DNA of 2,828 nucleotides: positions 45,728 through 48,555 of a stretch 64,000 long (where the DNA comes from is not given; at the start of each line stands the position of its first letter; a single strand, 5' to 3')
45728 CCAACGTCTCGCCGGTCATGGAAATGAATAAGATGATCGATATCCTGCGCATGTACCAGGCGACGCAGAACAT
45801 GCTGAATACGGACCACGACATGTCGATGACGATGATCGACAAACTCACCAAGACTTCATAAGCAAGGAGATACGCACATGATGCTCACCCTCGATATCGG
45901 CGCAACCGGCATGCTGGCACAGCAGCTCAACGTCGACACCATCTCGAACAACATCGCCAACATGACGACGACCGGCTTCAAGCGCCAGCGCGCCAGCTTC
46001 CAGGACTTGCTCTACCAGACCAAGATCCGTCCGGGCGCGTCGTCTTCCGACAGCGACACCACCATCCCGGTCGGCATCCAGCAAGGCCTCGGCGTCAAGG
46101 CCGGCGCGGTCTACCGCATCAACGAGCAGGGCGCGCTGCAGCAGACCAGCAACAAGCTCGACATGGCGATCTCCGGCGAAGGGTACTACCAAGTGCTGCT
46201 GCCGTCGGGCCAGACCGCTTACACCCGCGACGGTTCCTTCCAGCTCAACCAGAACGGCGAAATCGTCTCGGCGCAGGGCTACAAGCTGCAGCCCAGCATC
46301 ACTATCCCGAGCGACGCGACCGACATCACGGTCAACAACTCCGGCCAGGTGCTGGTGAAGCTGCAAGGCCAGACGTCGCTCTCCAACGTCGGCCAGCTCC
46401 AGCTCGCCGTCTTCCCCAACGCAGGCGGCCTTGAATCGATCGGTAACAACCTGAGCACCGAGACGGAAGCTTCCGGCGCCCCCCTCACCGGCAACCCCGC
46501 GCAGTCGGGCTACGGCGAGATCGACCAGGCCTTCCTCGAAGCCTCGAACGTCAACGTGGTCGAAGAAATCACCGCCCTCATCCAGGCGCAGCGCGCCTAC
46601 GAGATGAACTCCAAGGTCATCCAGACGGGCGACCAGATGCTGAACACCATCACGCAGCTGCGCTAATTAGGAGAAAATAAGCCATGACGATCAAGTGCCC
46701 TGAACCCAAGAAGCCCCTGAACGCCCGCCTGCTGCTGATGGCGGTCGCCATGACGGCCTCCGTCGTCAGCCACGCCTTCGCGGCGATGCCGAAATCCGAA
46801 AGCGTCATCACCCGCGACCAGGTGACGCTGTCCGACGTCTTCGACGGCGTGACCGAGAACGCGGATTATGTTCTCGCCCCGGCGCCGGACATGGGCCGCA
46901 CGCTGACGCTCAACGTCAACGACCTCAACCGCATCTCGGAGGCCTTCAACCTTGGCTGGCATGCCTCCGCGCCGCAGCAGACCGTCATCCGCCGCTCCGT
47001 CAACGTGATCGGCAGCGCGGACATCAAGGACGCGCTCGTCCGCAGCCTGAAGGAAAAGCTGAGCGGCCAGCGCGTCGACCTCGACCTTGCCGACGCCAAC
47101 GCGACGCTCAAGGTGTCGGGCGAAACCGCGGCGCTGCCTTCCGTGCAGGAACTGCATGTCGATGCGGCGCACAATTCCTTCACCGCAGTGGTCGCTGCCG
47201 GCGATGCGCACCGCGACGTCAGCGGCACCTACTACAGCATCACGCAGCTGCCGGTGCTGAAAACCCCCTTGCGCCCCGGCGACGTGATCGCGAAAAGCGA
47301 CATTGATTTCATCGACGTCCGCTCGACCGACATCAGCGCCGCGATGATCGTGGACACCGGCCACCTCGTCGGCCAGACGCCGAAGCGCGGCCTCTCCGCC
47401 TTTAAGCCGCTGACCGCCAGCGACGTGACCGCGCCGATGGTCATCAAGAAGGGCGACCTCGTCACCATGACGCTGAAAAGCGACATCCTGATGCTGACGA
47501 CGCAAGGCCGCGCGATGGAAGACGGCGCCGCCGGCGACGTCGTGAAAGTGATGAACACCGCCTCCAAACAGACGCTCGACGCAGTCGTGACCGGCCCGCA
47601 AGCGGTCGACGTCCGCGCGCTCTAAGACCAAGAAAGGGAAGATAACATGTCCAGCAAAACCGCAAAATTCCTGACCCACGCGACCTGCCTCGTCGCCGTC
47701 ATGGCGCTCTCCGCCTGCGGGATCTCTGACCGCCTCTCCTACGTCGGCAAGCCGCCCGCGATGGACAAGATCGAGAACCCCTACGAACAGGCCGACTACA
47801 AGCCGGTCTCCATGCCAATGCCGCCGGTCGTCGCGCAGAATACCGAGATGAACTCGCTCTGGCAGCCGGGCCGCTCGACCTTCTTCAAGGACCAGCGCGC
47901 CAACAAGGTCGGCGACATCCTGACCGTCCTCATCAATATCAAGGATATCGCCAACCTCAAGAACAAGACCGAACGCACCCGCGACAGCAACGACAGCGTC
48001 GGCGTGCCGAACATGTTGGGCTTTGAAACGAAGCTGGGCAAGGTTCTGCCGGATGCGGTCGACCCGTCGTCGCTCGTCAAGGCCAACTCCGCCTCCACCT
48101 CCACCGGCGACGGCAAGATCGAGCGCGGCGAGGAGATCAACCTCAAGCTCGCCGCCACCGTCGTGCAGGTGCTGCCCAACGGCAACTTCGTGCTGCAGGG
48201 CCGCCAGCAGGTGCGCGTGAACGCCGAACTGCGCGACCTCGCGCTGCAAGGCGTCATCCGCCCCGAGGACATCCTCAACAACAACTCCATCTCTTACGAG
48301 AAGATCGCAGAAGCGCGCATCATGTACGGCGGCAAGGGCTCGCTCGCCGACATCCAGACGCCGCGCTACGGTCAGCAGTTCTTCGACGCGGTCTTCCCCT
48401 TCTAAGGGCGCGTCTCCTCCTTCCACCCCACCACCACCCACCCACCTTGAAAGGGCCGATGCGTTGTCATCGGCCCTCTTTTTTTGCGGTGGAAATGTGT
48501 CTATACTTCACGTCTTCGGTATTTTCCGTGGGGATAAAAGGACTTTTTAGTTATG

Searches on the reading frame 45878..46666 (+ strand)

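Call 9: search_protein_families(library=ncbifam, proteins=[window:45878-46666:+], max_evalue=0.00001)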
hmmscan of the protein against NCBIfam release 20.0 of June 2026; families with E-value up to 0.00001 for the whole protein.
window:45878-46666:+ (262 aa): 25 families
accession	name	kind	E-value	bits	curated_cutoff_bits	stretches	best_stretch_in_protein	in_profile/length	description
TIGR02488.1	flgG_G_neg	equivalog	3.5e-106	354.5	252.75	1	5-261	2-258/259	flagellar basal-body rod protein FlgG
NF009456.0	PRK12816.1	equivalog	7.3e-91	304.5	416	1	1-261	1-262/264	flagellar basal body rod protein FlgG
TIGR03506.1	FlgEFG_subfam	subfamily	8.6e-72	242.7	70.25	2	5-137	3-121/351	flagellar hook-basal body complex protein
NF009278.1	PRK12636.1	equivalog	1.5e-59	201.7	350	1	1-261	1-261/263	flagellar basal body rod protein FlgG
NF004241.1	PRK05682.1-5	equivalog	7.2e-56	190.2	469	2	1-138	1-136/446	flagellar hook protein FlgE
NF004238.1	PRK05682.1-1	equivalog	5.1e-53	180.8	400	2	6-138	4-122/414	flagellar hook protein FlgE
TIGR02489.1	flgE_epsilon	equivalog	2e-47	162.2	412.85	2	1-139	1-138/719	flagellar hook protein FlgE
TIGR02490.1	flgF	equivalog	9.8e-46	156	178.5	1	8-242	4-218/218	flagellar basal-body rod protein FlgF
NF004243.1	PRK05682.2-2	equivalog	4.4e-44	151.2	801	2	4-138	6-125/420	flagellar hook protein FlgE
NF004242.0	PRK05682.2-1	equivalog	1.1e-38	133.1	365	2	5-156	7-143/422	flagellar hook protein FlgE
NF004240.1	PRK05682.1-4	equivalog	1.3e-38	133.5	472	2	6-138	4-126/443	flagellar hook protein FlgE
NF005286.1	PRK06803.1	equivalog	2.5e-37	129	467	2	5-138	3-117/402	flagellar hook protein FlgE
NF009331.1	PRK12689.1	equivalog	4.8e-37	127.5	347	1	12-256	12-242/252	flagellar basal-body rod protein FlgF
NF009332.0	PRK12690.1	equivalog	3.5e-35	121.4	288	1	18-258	18-232/239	flagellar hook-basal body complex protein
NF009280.2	PRK12640.1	subfamily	1.1e-31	110.2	210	1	14-259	14-240/246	flagellar basal body rod protein FlgF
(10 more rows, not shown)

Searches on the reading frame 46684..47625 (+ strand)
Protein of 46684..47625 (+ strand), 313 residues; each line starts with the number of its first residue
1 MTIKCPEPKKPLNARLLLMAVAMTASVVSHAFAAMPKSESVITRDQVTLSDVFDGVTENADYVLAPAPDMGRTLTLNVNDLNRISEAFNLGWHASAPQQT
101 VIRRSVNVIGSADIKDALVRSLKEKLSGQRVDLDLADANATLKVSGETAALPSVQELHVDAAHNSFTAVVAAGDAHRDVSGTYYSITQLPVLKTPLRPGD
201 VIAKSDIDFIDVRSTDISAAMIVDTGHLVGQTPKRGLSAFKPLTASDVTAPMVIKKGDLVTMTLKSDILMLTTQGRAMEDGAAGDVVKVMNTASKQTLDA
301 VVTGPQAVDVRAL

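Call 9: search_protein_families(library=ncbifam, proteins=[window:46684-47625:+], max_evalue=0.00001)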
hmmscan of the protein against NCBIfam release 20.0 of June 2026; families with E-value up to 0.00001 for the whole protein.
window:46684-47625:+ (313 aa): 1 family
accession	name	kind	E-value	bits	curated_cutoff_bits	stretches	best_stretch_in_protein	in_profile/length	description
TIGR03170.1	flgA_cterm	equivalog_domain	7.9e-33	113.3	54.65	1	179-310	5-136/137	flagellar basal body P-ring formation chaperone FlgA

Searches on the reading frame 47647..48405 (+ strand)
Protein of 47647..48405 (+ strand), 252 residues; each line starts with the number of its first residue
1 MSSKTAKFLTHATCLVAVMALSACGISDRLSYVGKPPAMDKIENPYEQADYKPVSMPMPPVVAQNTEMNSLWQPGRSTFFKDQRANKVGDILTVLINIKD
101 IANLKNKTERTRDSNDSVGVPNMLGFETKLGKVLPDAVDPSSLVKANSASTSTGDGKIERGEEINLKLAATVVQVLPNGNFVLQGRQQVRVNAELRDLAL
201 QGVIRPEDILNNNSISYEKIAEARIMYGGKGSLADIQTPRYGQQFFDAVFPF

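Call 9: search_protein_families(library=ncbifam, proteins=[window:47647-48405:+], max_evalue=0.00001)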
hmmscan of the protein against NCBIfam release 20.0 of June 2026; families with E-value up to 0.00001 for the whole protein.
window:47647-48405:+ (252 aa): 13 families
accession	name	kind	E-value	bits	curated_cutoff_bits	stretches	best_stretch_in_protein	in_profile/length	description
NF001305.1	PRK00249.1-5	equivalog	8.2e-92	307.1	255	1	14-252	2-239/239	flagellar basal body L-ring protein FlgH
NF009429.1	PRK12788.1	equivalog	1.6e-56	191.3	380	1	15-252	7-231/231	flagellar basal body L-ring protein FlgH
NF001301.1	PRK00249.1-1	equivalog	2.2e-42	145.2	280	1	46-247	26-223/224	flagellar basal body L-ring protein FlgH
NF001304.0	PRK00249.1-4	equivalog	1.1e-35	123.4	247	1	44-251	26-227/228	flagellar basal body L-ring protein FlgH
NF009336.0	PRK12696.1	equivalog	1.6e-35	122.8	303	1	67-252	46-238/238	flagellar basal body L-ring protein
NF001303.0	PRK00249.1-3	equivalog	9.5e-31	107.1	288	1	63-252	46-238/238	flagellar basal body L-ring protein FlgH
NF009338.1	PRK12698.1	equivalog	5e-29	101.7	303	1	50-251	23-217/218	flagellar basal body L-ring protein FlgH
NF009072.1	PRK12407.1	equivalog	2.5e-25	89.4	323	1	63-251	40-219/220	flagellar basal body L-ring protein FlgH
NF009339.0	PRK12699.1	equivalog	3.1e-25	88.9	375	1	77-252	79-246/246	flagellar basal body L-ring protein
NF009340.0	PRK12700.1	equivalog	2.1e-24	86.2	414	1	56-252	39-230/230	flagellar basal body L-ring protein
NF009337.1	PRK12697.1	equivalog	2.4e-22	79.4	380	1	59-252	29-215/215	flagellar basal body L-ring protein FlgH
NF009341.0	PRK12701.1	equivalog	3.9e-20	72.6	480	1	78-236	61-213/230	flagellar basal body L-ring protein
NF001302.0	PRK00249.1-2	equivalog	4.2e-20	72.4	410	1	69-247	84-257/260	flagellar basal body L-ring protein FlgH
